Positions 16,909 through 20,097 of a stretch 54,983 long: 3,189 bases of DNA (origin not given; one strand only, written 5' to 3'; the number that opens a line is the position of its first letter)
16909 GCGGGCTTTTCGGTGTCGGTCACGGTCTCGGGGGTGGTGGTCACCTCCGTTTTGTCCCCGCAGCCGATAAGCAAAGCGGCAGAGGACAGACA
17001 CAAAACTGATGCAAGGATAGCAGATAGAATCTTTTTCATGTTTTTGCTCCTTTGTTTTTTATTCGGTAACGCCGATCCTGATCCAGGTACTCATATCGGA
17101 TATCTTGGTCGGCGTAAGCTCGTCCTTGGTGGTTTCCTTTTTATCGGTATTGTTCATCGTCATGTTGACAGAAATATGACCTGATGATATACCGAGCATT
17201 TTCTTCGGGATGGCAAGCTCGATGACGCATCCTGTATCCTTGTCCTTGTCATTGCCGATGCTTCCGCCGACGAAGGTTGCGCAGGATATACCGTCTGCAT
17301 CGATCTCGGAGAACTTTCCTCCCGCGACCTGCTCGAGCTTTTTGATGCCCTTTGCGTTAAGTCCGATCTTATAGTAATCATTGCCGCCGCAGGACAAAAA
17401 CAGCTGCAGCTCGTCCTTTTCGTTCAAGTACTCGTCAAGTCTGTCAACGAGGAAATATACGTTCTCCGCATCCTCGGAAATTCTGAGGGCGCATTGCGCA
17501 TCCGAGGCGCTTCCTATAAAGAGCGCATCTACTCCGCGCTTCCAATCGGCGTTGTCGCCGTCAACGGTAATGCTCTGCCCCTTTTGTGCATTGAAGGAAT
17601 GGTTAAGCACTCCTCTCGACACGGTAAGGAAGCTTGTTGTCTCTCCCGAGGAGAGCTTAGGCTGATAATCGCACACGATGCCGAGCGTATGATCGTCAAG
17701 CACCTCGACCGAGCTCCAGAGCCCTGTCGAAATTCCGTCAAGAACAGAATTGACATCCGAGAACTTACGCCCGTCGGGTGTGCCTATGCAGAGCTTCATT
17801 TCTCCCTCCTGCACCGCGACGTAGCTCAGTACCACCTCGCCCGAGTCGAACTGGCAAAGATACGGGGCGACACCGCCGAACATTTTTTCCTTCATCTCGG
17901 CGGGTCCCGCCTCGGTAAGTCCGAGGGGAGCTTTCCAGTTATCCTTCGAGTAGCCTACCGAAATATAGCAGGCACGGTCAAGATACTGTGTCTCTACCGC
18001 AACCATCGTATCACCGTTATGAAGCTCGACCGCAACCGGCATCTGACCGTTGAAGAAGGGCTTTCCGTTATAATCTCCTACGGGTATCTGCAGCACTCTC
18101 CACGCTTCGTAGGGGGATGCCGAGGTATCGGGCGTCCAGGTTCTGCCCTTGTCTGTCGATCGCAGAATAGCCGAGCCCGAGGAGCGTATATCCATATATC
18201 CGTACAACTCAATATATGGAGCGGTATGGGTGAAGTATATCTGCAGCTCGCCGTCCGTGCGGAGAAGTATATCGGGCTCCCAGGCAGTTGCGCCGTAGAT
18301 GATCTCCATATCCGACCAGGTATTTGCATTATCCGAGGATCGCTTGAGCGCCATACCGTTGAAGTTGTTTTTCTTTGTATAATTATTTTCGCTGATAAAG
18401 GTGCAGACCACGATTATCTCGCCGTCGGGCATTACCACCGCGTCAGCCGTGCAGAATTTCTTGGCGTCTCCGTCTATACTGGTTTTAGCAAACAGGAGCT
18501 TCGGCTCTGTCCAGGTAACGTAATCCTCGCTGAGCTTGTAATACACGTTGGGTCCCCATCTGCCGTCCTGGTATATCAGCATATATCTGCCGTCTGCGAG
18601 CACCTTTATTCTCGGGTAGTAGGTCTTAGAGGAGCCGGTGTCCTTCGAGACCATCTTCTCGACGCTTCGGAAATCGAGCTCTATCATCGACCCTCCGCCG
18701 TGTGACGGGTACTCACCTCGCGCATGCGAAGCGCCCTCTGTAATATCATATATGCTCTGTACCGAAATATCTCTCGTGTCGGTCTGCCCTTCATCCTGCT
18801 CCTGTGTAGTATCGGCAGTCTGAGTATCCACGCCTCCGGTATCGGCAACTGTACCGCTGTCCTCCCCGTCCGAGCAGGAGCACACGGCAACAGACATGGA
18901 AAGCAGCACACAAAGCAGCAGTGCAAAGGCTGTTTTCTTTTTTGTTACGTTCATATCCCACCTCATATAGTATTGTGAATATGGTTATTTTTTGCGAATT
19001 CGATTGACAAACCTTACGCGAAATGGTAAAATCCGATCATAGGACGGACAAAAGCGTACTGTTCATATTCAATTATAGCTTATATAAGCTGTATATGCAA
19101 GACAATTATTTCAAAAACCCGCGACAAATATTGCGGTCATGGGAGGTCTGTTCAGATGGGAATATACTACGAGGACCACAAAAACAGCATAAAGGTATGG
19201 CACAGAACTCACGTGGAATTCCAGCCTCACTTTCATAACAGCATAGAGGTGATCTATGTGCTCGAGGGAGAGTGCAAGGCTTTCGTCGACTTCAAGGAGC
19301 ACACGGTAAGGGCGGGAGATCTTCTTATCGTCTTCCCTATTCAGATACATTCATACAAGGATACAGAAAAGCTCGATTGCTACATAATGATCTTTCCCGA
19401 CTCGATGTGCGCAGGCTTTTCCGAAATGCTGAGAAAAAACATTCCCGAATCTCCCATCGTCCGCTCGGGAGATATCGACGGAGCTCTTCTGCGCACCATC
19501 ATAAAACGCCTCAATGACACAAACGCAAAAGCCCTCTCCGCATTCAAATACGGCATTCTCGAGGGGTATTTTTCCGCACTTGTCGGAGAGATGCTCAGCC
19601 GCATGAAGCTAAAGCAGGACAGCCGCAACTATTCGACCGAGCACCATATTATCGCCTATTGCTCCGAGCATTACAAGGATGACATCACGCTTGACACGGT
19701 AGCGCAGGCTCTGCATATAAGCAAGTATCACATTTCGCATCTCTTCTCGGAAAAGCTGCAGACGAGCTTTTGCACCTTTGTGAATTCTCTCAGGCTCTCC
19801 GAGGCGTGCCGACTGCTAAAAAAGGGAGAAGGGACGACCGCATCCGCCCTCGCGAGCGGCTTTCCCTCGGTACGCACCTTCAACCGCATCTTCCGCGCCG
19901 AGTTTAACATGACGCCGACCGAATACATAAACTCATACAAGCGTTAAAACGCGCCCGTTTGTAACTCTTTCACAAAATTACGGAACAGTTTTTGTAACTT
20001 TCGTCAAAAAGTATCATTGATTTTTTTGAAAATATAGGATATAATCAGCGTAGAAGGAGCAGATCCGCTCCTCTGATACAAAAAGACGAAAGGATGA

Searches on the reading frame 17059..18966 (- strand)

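Call 26: search_protein_families(library=pfam, proteins=[window:17059-18966:-], max_evalue=0.001)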
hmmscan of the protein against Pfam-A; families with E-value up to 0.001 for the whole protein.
window:17059-18966:- (635 aa): 2 families
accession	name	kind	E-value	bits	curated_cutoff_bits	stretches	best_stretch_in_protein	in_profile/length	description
PF13088.12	BNR_2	-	4.5e-09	36.5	31.4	1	114-245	50-179/277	BNR repeat-like domain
PF15892.11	BNR_4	-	0.00026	20.9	27.3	1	98-219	77-195/272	BNR repeat-containing family member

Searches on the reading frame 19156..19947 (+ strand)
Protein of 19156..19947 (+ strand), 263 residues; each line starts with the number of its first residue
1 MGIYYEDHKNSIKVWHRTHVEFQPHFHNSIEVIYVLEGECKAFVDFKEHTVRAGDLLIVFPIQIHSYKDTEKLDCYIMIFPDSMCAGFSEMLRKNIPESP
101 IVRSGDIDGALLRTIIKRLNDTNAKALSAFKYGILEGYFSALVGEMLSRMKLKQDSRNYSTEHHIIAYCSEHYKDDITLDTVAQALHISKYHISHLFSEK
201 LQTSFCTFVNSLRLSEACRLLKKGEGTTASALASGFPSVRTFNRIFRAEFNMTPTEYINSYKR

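Call 36: search_protein_families(library=pfam, proteins=[window:19156-19947:+], max_evalue=0.01)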
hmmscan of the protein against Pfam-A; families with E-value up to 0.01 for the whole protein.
window:19156-19947:+ (263 aa): 6 families
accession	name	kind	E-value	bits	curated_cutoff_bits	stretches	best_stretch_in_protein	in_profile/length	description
PF12833.13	HTH_18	-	2.1e-18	66.8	33.6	1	183-258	2-78/80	Helix-turn-helix domain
PF00165.29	HTH_AraC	-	1.2e-13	51.2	26.6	2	231-259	15-42/42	Bacterial regulatory helix-turn-helix proteins, AraC family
PF02311.25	AraC_binding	-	3.6e-10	40.2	21.1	1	18-71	12-65/135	AraC-like ligand binding domain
PF07883.17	Cupin_2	-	6.7e-09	35.8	27.2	1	21-75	10-64/70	Cupin domain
PF05899.18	Cupin_3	-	0.0001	22.4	23.5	1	9-59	6-56/74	EutQ-like cupin domain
PF00190.28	Cupin_1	-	0.0006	19.8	22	1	22-65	46-97/151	Cupin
